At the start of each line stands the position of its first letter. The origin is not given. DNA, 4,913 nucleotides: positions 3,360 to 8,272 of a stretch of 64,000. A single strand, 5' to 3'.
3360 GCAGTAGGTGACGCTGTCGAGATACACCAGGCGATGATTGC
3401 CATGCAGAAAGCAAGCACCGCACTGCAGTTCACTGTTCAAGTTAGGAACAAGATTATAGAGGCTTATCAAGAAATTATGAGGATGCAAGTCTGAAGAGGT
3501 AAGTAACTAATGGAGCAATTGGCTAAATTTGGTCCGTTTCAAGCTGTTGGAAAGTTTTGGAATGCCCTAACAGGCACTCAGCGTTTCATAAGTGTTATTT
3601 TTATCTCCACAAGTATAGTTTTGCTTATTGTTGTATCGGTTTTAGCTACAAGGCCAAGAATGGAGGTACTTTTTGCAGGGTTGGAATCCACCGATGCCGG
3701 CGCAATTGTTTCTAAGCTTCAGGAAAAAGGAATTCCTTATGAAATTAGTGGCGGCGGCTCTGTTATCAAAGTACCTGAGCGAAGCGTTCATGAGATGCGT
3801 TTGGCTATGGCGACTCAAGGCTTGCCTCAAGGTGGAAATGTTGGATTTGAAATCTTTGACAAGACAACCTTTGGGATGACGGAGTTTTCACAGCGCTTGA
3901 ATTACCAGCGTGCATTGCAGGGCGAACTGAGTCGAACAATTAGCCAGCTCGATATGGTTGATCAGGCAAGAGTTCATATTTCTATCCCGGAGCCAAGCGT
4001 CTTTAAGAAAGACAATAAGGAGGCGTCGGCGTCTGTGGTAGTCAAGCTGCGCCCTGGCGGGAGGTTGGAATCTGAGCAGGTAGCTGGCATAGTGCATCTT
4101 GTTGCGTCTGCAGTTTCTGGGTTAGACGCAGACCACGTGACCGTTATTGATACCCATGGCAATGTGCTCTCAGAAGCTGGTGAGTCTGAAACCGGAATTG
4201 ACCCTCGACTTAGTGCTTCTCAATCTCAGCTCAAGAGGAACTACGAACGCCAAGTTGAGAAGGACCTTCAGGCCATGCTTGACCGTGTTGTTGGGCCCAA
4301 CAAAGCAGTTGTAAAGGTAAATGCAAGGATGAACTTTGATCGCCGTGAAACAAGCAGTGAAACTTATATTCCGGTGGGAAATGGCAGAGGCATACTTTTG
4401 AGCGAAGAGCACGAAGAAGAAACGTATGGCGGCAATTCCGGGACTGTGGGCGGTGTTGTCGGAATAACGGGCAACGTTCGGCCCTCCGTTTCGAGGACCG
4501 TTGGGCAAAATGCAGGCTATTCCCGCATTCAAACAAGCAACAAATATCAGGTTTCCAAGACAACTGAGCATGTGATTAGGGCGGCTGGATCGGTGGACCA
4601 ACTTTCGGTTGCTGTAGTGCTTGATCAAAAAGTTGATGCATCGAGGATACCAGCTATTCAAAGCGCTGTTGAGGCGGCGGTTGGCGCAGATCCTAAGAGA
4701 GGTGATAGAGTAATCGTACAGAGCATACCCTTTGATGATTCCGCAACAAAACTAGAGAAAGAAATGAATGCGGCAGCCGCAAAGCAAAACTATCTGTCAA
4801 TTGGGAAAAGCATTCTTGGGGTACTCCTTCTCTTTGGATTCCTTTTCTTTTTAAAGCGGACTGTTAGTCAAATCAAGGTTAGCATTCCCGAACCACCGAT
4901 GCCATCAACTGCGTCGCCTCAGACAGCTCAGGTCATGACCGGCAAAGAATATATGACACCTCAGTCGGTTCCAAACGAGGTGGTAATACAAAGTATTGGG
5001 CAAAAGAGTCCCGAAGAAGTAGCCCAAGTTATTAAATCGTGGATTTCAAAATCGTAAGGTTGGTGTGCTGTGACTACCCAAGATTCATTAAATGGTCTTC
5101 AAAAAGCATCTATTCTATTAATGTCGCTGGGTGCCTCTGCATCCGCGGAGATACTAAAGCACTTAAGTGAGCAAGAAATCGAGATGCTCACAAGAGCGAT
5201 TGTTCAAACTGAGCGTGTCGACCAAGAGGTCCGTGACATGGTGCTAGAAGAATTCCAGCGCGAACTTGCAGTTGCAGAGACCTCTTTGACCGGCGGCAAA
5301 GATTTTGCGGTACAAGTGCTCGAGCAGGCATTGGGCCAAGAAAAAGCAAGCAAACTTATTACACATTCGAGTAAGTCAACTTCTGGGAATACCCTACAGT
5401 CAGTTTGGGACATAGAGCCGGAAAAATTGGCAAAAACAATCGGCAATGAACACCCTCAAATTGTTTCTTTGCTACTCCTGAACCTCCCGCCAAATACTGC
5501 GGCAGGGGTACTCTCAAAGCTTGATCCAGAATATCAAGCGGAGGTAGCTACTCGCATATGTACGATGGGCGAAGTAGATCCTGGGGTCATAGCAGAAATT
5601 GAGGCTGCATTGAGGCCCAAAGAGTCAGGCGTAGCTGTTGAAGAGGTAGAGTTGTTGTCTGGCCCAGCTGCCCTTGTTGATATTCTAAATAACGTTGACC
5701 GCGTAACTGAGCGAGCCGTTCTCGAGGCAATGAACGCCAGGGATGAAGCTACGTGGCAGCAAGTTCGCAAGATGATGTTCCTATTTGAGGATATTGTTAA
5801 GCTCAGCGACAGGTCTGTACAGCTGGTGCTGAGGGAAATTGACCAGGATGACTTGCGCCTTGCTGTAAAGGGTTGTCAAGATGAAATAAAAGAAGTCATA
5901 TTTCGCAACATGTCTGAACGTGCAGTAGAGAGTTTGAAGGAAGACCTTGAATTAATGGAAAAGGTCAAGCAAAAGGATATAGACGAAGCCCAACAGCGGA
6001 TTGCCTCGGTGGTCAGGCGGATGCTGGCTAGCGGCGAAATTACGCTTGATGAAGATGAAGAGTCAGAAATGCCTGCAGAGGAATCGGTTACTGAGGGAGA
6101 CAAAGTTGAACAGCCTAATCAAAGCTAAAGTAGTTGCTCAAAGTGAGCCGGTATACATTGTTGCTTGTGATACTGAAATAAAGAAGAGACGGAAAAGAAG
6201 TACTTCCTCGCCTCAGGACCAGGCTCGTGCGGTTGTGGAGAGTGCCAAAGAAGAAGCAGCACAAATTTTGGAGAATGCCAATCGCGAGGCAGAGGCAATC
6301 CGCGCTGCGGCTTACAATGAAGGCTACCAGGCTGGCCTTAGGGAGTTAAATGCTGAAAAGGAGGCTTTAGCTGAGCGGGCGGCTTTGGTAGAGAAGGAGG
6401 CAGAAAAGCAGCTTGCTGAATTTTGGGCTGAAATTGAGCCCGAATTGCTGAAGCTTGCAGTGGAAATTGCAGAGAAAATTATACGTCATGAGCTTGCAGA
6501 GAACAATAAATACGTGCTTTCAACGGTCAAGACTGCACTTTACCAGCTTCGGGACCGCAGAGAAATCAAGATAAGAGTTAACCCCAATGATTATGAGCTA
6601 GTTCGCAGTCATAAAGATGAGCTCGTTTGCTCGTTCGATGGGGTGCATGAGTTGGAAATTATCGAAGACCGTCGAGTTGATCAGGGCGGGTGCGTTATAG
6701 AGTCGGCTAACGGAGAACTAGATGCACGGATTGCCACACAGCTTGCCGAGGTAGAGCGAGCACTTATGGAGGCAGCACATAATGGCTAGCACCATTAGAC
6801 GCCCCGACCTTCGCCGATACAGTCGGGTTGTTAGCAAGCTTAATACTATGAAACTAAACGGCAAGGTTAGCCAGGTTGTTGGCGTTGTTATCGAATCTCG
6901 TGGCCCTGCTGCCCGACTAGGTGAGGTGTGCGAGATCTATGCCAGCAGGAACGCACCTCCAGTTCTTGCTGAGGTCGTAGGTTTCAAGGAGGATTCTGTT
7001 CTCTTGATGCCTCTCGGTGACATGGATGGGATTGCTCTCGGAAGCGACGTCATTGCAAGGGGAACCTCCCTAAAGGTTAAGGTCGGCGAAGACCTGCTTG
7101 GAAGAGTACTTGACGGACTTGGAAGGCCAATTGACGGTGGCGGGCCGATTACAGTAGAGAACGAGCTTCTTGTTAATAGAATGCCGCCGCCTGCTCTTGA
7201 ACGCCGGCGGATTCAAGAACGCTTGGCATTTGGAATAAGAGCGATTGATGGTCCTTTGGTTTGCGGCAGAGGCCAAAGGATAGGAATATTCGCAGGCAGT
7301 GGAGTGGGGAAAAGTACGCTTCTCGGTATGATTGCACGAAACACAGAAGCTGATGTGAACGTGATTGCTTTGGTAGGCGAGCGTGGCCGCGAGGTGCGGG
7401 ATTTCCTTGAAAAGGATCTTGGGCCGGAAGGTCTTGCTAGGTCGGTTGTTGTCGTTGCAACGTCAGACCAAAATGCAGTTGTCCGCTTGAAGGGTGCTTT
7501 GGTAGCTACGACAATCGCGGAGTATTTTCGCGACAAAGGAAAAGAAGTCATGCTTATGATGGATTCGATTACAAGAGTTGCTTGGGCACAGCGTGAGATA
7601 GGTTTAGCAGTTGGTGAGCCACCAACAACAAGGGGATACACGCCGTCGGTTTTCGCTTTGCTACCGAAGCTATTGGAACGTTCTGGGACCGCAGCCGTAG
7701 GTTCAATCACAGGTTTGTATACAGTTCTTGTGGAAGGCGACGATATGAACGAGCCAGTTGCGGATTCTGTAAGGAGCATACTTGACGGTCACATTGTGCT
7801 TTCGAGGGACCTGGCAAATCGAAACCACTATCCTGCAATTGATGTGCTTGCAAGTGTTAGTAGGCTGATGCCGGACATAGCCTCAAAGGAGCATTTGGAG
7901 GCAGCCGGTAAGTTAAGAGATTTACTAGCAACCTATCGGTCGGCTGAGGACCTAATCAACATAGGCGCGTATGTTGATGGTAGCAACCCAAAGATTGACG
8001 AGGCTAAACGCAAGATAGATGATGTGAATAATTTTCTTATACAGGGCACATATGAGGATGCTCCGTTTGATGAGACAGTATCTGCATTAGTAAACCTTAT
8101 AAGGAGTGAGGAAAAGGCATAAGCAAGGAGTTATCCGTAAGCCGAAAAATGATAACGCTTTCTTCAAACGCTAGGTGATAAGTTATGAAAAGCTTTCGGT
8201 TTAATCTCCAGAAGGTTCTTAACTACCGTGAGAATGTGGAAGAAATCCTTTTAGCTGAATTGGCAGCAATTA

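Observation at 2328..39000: Three near-identical sigma-54 promoters wire the flagellar genes and a sugar-modification island together, with rpoN encoded next to them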

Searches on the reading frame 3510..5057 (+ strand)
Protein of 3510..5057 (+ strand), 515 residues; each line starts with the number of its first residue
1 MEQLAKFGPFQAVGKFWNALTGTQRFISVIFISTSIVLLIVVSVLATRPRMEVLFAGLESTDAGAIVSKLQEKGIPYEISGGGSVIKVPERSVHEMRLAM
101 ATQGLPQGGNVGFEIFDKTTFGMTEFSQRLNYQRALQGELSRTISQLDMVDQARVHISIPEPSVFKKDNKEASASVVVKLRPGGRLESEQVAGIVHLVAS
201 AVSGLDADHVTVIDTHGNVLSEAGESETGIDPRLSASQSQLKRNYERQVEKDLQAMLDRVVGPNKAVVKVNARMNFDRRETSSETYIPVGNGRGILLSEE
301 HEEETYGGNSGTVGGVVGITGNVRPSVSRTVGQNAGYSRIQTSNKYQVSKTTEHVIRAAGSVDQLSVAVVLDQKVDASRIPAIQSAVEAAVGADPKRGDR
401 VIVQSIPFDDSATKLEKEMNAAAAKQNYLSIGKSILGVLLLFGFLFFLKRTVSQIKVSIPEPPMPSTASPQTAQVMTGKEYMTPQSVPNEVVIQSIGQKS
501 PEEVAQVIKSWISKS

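Call 7: search_protein_families(library=ncbifam, proteins=[window:3510-5057:+])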
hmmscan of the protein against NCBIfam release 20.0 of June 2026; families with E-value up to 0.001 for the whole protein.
window:3510-5057:+ (515 aa): 4 families
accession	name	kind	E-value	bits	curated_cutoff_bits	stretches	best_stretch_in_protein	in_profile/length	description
TIGR00206.1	fliF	equivalog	7.4e-106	355.3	129.75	1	14-512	13-551/555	flagellar basal-body MS-ring/collar protein FliF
TIGR02544.1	III_secr_YscJ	equivalog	1.2e-21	77.3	161.95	1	37-213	5-184/193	type III secretion system inner membrane ring lipoprotein SctJ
NF004606.0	PRK05934.1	equivalog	6.9e-05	22.2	297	1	138-223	74-156/341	type III secretion system protein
TIGR02830.1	spore_III_AG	equivalog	0.00088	18.7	147.7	0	224-272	37-85/186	stage III sporulation protein AG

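Call 35: list_cluster_members(proteins=[window:3510-5057:+, window:6782-8122:+, window:39091-39585:+, window:21738-23828:+])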
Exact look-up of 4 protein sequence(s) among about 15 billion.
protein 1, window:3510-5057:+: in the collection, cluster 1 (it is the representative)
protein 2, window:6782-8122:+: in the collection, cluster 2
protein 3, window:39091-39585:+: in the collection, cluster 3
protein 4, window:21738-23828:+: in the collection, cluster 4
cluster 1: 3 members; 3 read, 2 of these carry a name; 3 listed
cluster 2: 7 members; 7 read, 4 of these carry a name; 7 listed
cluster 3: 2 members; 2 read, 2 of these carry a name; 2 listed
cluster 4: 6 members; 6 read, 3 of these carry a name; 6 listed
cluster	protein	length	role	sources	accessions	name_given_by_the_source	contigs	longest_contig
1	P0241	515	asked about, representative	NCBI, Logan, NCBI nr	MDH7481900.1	MAG: flagellar basal-body MS-ring/collar protein FliF [Armatimonadota bacterium] | flagellar basal-body MS-ring/collar protein FliF [Armatimonadota bacterium]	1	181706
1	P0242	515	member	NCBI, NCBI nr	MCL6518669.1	MAG: flagellar M-ring protein FliF [Armatimonadetes bacterium] | flagellar M-ring protein FliF [Armatimonadota bacterium]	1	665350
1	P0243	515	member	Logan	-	-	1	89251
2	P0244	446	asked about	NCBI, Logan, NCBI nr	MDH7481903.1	MAG: flagellar protein export ATPase FliI [Armatimonadota bacterium] | flagellar protein export ATPase FliI [Armatimonadota bacterium]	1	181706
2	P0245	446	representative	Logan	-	-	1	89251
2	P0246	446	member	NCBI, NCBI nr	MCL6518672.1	MAG: flagellar protein export ATPase FliI [Armatimonadetes bacterium] | flagellar protein export ATPase FliI [Armatimonadota bacterium]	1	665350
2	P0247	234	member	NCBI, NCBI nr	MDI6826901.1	MAG: EscN/YscN/HrcN family type III secretion system ATPase, partial [Armatimonadota ... | EscN/YscN/HrcN family type III secretion system ATPase [Armatimonadota bacterium]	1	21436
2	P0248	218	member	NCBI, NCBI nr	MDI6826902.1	MAG: EscN/YscN/HrcN family type III secretion system ATPase, partial [Armatimonadota ... | EscN/YscN/HrcN family type III secretion system ATPase [Armatimonadota bacterium]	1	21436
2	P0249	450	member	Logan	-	-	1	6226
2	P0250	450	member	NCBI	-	-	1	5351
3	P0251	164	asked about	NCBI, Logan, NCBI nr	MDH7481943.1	MAG: HAD hydrolase family protein [Armatimonadota bacterium] | HAD hydrolase family protein [Armatimonadota bacterium]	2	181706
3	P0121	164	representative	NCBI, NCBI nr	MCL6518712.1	MAG: HAD hydrolase family protein [Armatimonadetes bacterium] | HAD hydrolase family protein [Armatimonadota bacterium]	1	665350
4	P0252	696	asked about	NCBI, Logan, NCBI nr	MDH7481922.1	MAG: flagellar biosynthesis protein FlhA [Armatimonadota bacterium] | flagellar biosynthesis protein FlhA [Armatimonadota bacterium]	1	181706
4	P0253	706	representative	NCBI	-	-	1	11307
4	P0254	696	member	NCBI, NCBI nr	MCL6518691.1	MAG: flagellar biosynthesis protein FlhA [Armatimonadetes bacterium] | flagellar biosynthesis protein FlhA [Armatimonadota bacterium]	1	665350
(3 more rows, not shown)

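Call 36: find_encoding_contigs(protein=window:3510-5057:+, flank=10000, max_places=3)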
Protein window:3510-5057:+ (515 aa): 2 contigs read that carry it; 1 place shown.
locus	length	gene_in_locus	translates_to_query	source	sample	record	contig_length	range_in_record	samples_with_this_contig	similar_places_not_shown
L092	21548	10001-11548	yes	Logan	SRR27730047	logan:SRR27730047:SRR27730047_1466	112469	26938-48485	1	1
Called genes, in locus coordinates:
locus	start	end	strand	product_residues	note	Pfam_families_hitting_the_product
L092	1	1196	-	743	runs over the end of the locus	PF01590:GAF, PF13185:GAF_2, PF13492:GAF_3 (weak), PF01590:GAF (weak), PF13185:GAF_2, PF13492:GAF_3 (weak), PF07228:SpoIIE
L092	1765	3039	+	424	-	PF04734:Ceramidase_alk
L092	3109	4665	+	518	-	PF02518:HATPase_c, PF00072:Response_reg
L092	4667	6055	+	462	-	PF00072:Response_reg, PF00004:AAA (faint), PF00158:Sigma54_activat, PF14532:Sigma54_activ_2, PF07728:AAA_5, PF25601:AAA_lid_14, PF02954:HTH_8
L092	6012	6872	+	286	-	PF13581:HATPase_c_2 (faint), PF00512:HisKA, PF02518:HATPase_c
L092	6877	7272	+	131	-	PF00072:Response_reg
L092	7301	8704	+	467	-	PF04963:Sigma54_CBD, PF13545:HTH_Crp_2 (faint), PF13384:HTH_23 (faint), PF04552:Sigma54_DBD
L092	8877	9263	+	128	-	PF00460:Flg_bb_rod (weak)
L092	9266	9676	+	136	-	PF00460:Flg_bb_rod (weak), PF06429:Flg_bbr_C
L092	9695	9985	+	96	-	PF02049:FliE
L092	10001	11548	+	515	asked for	PF01514:YscJ_FliF, PF08345:YscJ_FliF_C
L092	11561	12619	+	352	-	PF14842:FliG_N, PF14841:FliG_M, PF01706:FliG_C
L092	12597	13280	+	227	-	PF02108:FliH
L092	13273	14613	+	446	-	PF02874:ATP-synt_ab_N, PF00006:ATP-synt_ab, PF18269:T3SS_ATPase_C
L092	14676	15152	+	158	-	PF02050:FliJ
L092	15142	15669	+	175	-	PF13406:SLT_2 (faint), PF01464:SLT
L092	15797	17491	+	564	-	PF02120:Flg_hook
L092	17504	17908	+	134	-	PF03963:FlgD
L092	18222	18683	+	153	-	-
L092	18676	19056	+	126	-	PF12611:Flagellar_put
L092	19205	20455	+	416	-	PF00460:Flg_bb_rod, PF22692:LlgE_F_G_D1, PF07559:FlgE_D2, PF06429:Flg_bbr_C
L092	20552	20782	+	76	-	PF06289:FlbD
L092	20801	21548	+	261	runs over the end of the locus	PF20560:MotA_N, PF01618:MotA_ExbB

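Call 45: find_encoding_contigs(protein=P0253, flank=6000, max_places=1)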
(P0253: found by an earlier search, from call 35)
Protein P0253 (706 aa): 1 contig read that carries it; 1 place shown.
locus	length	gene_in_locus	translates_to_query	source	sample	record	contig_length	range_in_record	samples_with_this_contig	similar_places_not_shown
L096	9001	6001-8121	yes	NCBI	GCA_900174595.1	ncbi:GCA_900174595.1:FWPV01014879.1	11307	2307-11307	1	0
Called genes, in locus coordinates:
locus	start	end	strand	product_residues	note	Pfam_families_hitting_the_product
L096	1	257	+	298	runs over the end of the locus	PF13677:MotB_plug, PF00691:OmpA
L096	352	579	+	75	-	PF03748:FliL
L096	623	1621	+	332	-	PF02154:FliM, PF01052:FliMN_C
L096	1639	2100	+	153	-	PF28396:SepQ_C, PF01052:FliMN_C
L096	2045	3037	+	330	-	PF04347:FliO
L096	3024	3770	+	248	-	PF00813:FliP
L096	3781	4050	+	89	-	PF01313:Bac_export_3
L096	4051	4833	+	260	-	PF01311:Bac_export_1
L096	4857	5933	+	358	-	PF01312:Bac_export_2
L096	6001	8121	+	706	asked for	PF00771:FHIPEP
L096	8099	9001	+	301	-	?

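Call 69: search_protein_families(library=ncbifam, proteins=[L092:4667-6055:+, L092:3109-4665:+], max_evalue=0.00001)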
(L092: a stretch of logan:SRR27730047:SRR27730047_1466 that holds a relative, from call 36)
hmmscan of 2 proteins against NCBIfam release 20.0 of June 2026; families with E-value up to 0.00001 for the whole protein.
L092:4667-6055:+ (462 aa): 115 families (the best 25 are shown)
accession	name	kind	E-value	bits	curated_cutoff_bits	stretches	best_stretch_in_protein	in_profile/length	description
NF008469.0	PRK11361.1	equivalog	5.6e-152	506.6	714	1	3-449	4-456/461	acetoacetate metabolism transcriptional regulator AtoC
TIGR01818.1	ntrC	equivalog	6.2e-132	440.7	558.6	1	6-385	1-377/463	nitrogen regulation protein NR(I)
TIGR02915.1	PEP_resp_reg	equivalog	9.8e-130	433.3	502.6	1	6-449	1-444/445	PEP-CTERM-box response regulator transcription factor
TIGR01817.1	nifA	equivalog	8.2e-126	420.9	528.85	1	116-398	172-451/534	nif-specific transcriptional activator NifA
NF007689.0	PRK10365.1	equivalog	9.2e-126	420.2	760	1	6-444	8-439/441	sigma-54-dependent response regulator transcription factor ZraR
NF051870.1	NAssimRespRegNtrX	equivalog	2.8e-119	399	600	1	5-449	3-452/452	nitrogen assimilation response regulator NtrX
NF041552.1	TF_PrdR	equivalog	1.5e-116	390.1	795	1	106-448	232-577/577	sigma-54 dependent transcriptional regulator PrdR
NF050807.1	TransRegFlbDCaul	equivalog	6.9e-112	374.6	750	1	25-453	22-445/454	sigma-54-dependent transcriptional regulator FlbD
NF008176.1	PRK10923.1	equivalog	2e-108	363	620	1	3-385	3-381/469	nitrogen regulation protein NR(I)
NF049963.1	RespRegFlgRCampy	domain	7.6e-108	361.1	750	1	43-449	40-429/429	fla regulon two-component system response regulator FlgR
NF041946.1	LuxO_transreg_Vib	equivalog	8e-104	348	800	1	24-381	17-372/463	quorum-sensing sigma-54 dependent transcriptional regulator LuxO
NF038308.1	RNA_repair_RtcR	equivalog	1.9e-102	343.8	650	1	86-450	122-519/530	RNA repair transcriptional activator RtcR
NF011695.0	PRK15115.1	equivalog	3.4e-100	335.9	763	1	5-439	8-428/445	two-component system response regulator GlrR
NF011958.0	PRK15429.1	equivalog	8.6e-100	335.3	830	1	121-450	357-687/692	formate hydrogenlyase transcriptional activator FlhA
NF003451.0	PRK05022.1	equivalog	6.1e-98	328.7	476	1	92-447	133-508/512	nitric oxide reductase transcriptional regulator NorR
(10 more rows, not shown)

L092:3109-4665:+ (518 aa): 138 families (the best 25 are shown)
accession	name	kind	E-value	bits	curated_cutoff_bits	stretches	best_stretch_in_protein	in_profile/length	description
NF010076.0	PRK13557.1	subfamily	2.3e-54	184.7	631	1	109-511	125-531/540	histidine kinase famiy protein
NF052574.1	HisKinEspCMyxo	equivalog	3e-53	181.1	1200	1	147-514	403-784/785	serine histidine kinase EspC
NF008468.0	PRK11360.1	equivalog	3.6e-51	174.3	646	1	23-379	279-609/616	two-component system sensor histidine kinase AtoS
NF010411.0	PRK13837.1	equivalog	4.2e-51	173.9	647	1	137-516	426-815/828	two-component system VirA-like sensor kinase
NF052573.1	HisKinEspAMyxo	equivalog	2.6e-49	167.9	1400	1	23-511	265-748/755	serine histidine kinase EspA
NF046020.1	HisKinCckABruc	equivalog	4.6e-46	157.1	1000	1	144-513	463-867/868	cell cycle histidine kinase CckA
NF046026.1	HisKinCckACaul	equivalog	3.7e-44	150.9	1000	2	306-514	459-677/678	cell cycle histidine kinase CckA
TIGR02956.1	TMAO_torS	equivalog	3.2e-42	144.7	676.5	1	229-516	535-823/967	TMAO reductase system sensor histidine kinase/response regulator TorS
NF008302.0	PRK11091.1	equivalog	8.6e-38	130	838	1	110-514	248-644/779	aerobic respiration two-component sensor histidine kinase ArcB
NF038348.1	T2SS_HK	subfamily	9.4e-36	123.4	450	2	275-378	469-573/574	histidine kinase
NF011874.0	PRK15347.1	equivalog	5.3e-34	117.4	852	2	399-510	692-807/921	two component system sensor kinase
NF007688.0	PRK10364.1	equivalog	7.8e-34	117.2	479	1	142-380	221-453/460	two-component system sensor histidine kinase ZraS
NF008099.0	PRK10841.1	equivalog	4.4e-31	107.5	920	2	392-510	819-937/949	two-component system sensor histidine kinase RcsC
NF041947.1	LuxQ_Vibrio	equivalog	2.1e-28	98.7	1200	1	165-507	476-833/843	quorum-sensing autoinducer 2 sensor kinase/phosphatase LuxQ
NF046044.1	PnpS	equivalog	5.9e-28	98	400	1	230-377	244-390/390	two-component system histidine kinase PnpS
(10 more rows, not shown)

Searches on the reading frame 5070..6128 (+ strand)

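Call 7: search_protein_families(library=ncbifam, proteins=[window:5070-6128:+])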
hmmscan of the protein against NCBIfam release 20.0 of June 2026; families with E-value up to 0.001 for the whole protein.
window:5070-6128:+ (352 aa): 2 families
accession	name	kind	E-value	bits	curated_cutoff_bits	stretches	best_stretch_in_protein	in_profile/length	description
TIGR00207.1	fliG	equivalog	2.4e-91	306.6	226.7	1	4-332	6-334/338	flagellar motor switch protein FliG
NF004260.2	PRK05686.2-1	equivalog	2.1e-26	92.8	550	1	7-296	15-303/316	flagellar motor switch protein FliG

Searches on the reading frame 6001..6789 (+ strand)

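Call 7: search_protein_families(library=ncbifam, proteins=[window:6001-6789:+])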
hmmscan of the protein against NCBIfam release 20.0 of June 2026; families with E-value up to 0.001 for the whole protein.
window:6001-6789:+ (262 aa): 16 families
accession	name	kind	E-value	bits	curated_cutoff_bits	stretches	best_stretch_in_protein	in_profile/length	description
NF005198.1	PRK06669.1-3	equivalog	3.2e-38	131.6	200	1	61-258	95-296/299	flagellar assembly protein FliH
TIGR03825.1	FliH_bacil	equivalog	6.5e-32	111.1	148.9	1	102-261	91-250/255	flagellar assembly protein FliH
NF005392.0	PRK06937.1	equivalog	4.6e-25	88.2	159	1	74-258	31-202/209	HrpE/YscL family type III secretion apparatus protein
NF004968.0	PRK06328.1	equivalog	5.4e-23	81.5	220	1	74-256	30-201/223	HrpE/YscL family type III secretion apparatus protein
NF004270.2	PRK05687.2-1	equivalog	1e-21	77.6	180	1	100-255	70-222/223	flagellar assembly protein FliH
NF005196.1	PRK06669.1-1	equivalog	1.2e-19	70.9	200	1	79-256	102-273/274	flagellar assembly protein FliH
TIGR02499.1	HrpE_YscL_not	equivalog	1.3e-15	57.9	78.7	1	72-242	12-165/166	type III secretion system stator protein SctL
NF004269.1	PRK05687.1-5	equivalog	2.3e-15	57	279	1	37-260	7-234/249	flagellar assembly protein FliH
NF004266.1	PRK05687.1-1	equivalog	3.3e-15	56.2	260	1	48-253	19-223/230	flagellar assembly protein FliH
NF004267.1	PRK05687.1-3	equivalog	4.5e-15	55.5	293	1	122-257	126-258/266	flagellar assembly protein FliH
NF006574.0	PRK09098.1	subfamily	1.3e-14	54.2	278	1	55-259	32-226/277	HrpE/YscL family type III secretion apparatus protein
NF009925.1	PRK13386.1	equivalog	2.1e-09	37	192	1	105-250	75-215/228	flagellar assembly protein FliH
NF004690.0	PRK06032.1-1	equivalog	9.1e-09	35.2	201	1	78-250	15-194/209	flagellar assembly protein H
NF011850.0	PRK15322.1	equivalog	1.3e-06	28.2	278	1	65-136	4-76/210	type III secretion system linker protein OrgB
TIGR01144.1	ATP_synt_b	equivalog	0.00015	21.6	65.5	1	62-169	39-135/147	F0F1 ATP synthase subunit B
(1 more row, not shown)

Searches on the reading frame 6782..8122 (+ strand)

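Call 7: search_protein_families(library=ncbifam, proteins=[window:6782-8122:+])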
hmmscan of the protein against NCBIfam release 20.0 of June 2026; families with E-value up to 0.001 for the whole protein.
window:6782-8122:+ (446 aa): 35 families (the best 25 are shown)
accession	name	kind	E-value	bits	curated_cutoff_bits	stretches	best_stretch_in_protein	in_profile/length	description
TIGR03497.1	FliI_clade2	equivalog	1.2e-200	666.7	629.8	1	27-439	1-412/413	flagellar protein export ATPase FliI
TIGR01026.1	fliI_yscN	subfamily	2.7e-187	622.9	379.5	1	15-440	13-439/440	FliI/YscN family ATPase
TIGR02546.1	III_secr_ATP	equivalog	2.1e-179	596.6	604.75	1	22-440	2-422/423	type III secretion system ATPase SctN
TIGR03496.1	FliI_clade1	equivalog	3.3e-178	592.7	619.1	1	27-438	1-413/414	flagellar protein export ATPase FliI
NF005391.0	PRK06936.1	equivalog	8.6e-176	585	657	1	15-440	13-438/439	type III secretion system ATPase SctN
TIGR03498.1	FliI_clade3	equivalog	5.4e-166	552.4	587.45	1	27-438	1-416/418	flagellar protein export ATPase FliI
NF006575.0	PRK09099.1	subfamily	6.8e-162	539.2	706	1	17-441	18-442/443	type III secretion system ATPase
NF005295.0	PRK06820.1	equivalog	1.4e-160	535.1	690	1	14-440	18-439/440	EscN/YscN/HrcN family type III secretion system ATPase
NF006290.1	PRK08472.1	equivalog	1.6e-141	472.1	644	1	16-439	9-432/433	flagellar protein export ATPase FliI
NF005535.1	PRK07196.1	equivalog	6.8e-135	450.4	715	1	18-440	12-434/434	flagellar protein export ATPase FliI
NF005765.0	PRK07594.1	equivalog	7.9e-131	436.8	715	1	24-433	20-424/433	EscN/YscN/HrcN family type III secretion system ATPase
NF006012.0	PRK08149.1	equivalog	4.9e-126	421.1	594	1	24-439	8-429/431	type III secretion system ATPase SctN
NF004578.0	PRK05922.1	equivalog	1.1e-97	327.6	604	1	21-443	15-434/434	type III secretion system ATPase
NF040574.1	T3SS_ATP_VscN2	exception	4.4e-67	226.8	750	1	103-436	82-413/420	type III secretion system ATPase VscN2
TIGR01039.1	atpD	equivalog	1.7e-59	201.9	462.85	1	26-402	2-387/462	F0F1 ATP synthase subunit beta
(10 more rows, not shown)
